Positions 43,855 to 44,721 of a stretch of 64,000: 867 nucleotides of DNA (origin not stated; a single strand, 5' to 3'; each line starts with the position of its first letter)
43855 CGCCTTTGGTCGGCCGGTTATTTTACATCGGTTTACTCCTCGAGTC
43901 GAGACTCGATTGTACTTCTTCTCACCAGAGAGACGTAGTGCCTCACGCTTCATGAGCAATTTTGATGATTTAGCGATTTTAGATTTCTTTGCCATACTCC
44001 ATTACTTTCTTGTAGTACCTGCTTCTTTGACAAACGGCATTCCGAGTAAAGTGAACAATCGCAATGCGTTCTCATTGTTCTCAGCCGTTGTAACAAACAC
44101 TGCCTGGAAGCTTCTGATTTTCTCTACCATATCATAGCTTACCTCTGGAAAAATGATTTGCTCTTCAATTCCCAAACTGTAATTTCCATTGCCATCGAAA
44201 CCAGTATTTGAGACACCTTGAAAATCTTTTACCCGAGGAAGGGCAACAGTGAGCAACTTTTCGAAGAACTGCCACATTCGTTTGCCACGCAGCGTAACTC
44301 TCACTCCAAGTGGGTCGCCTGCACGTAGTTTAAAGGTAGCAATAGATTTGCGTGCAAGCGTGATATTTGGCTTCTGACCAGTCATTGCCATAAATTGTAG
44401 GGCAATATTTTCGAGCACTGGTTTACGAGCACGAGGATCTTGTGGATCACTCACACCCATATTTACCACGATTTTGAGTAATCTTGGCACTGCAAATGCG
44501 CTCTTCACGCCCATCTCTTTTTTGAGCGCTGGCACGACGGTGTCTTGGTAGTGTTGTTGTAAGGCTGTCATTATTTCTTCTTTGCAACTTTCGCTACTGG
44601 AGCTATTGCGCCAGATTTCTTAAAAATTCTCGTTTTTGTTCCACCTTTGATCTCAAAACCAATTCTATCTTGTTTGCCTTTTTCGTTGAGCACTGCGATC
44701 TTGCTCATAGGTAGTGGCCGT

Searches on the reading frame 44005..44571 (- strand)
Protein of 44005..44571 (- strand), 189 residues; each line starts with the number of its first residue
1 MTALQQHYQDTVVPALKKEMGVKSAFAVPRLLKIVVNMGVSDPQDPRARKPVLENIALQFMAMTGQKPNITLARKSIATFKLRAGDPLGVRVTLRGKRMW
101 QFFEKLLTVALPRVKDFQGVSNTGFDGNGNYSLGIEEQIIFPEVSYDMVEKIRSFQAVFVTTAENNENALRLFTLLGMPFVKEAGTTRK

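Call 22: find_encoding_contigs(protein=window:44005-44571:-, flank=10000, max_places=1)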
Protein window:44005-44571:- (189 aa): 10 contigs read that carry it; 1 place shown.
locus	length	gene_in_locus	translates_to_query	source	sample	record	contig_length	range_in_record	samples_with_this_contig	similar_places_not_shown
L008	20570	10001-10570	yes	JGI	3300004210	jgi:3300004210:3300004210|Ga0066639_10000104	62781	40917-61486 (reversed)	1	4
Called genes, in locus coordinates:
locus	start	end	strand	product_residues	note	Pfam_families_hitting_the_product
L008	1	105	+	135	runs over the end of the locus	PF00164:Ribosom_S12_S23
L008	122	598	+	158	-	PF00177:Ribosomal_S7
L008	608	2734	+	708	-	PF00009:GTP_EFTU, PF22042:EF-G_D2, PF03144:GTP_EFTU_D2, PF14492:EFG_III, PF16658:RF3_C (weak), PF03764:EFG_IV, PF00679:EFG_C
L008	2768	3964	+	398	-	PF00009:GTP_EFTU, PF03144:GTP_EFTU_D2, PF03143:GTP_EFTU_D3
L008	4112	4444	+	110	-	PF00338:Ribosomal_S10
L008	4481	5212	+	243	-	PF00297:Ribosomal_L3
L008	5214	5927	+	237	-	PF00573:Ribosomal_L4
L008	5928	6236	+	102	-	PF00276:Ribosomal_L23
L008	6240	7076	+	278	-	PF00181:Ribosomal_L2_N, PF03947:Ribosomal_L2_C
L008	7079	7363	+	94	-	PF00203:Ribosomal_S19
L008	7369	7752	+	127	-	PF00237:Ribosomal_L22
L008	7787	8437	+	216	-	PF07650:KH_2, PF00189:Ribosomal_S3_C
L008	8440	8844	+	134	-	PF00252:Ribosomal_L16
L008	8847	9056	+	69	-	PF00831:Ribosomal_L29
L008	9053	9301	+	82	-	PF00366:Ribosomal_S17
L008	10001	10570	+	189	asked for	PF00281:Ribosomal_L5, PF00673:Ribosomal_L5_C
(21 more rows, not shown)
